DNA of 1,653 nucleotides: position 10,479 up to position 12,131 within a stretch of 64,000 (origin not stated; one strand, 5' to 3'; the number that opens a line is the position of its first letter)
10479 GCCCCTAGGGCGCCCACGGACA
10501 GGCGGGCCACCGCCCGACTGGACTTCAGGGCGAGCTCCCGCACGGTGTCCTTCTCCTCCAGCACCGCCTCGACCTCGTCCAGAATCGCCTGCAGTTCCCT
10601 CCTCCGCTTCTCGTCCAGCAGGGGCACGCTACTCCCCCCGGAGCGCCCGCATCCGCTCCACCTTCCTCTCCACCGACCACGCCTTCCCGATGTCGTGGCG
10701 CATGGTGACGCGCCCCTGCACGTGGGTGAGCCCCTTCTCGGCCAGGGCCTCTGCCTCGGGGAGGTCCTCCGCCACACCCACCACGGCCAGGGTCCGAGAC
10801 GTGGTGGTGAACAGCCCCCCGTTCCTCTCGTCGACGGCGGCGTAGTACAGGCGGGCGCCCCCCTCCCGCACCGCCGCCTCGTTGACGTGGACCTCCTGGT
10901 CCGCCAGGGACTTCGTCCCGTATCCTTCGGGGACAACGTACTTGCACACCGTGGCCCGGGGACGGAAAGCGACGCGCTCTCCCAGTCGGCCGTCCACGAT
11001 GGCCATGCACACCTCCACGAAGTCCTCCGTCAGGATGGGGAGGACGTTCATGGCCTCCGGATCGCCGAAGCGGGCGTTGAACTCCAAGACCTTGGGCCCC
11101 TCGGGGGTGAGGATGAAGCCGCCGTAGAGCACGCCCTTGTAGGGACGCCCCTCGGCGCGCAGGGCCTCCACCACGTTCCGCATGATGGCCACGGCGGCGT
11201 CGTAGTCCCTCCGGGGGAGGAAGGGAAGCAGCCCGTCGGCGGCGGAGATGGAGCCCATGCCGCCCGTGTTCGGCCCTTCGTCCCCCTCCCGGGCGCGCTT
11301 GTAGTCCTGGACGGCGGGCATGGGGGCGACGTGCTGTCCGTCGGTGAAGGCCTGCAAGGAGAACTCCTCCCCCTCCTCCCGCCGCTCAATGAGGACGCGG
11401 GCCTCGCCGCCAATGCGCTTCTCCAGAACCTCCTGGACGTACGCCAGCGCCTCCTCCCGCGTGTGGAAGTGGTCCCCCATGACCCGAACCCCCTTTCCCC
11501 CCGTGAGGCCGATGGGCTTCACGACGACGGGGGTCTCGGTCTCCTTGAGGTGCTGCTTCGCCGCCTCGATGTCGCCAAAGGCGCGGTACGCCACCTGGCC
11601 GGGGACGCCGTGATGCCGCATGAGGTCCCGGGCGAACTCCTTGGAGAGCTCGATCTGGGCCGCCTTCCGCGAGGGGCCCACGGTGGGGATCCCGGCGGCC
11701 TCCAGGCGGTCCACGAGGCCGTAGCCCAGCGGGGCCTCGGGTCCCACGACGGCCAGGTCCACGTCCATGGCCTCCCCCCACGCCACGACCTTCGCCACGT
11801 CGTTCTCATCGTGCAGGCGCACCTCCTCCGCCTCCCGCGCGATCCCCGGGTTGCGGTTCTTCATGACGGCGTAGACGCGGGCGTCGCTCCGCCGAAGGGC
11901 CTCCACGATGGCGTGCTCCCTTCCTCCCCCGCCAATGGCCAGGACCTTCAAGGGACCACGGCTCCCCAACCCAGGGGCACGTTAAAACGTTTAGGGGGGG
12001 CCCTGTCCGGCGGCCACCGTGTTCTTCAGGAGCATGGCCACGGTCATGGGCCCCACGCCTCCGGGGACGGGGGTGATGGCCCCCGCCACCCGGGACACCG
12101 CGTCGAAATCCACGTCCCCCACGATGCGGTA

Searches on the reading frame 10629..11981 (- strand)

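Call 54: search_protein_families(library=pfam, proteins=[window:10629-11981:-], max_evalue=0.0001)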
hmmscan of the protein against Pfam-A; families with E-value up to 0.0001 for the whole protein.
window:10629-11981:- (450 aa): 3 families
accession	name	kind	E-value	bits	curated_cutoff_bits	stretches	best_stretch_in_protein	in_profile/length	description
PF01071.24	GARS_A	-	2.4e-63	213.9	27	1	113-310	2-194/194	Phosphoribosylglycinamide synthetase, ATP-grasp (A) domain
PF02844.21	GARS_N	-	1.9e-26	93.2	29.5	1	12-111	2-100/100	Phosphoribosylglycinamide synthetase, N domain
PF02843.22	GARS_C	-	3.1e-14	53.5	34.8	1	344-433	1-91/92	Phosphoribosylglycinamide synthetase, C domain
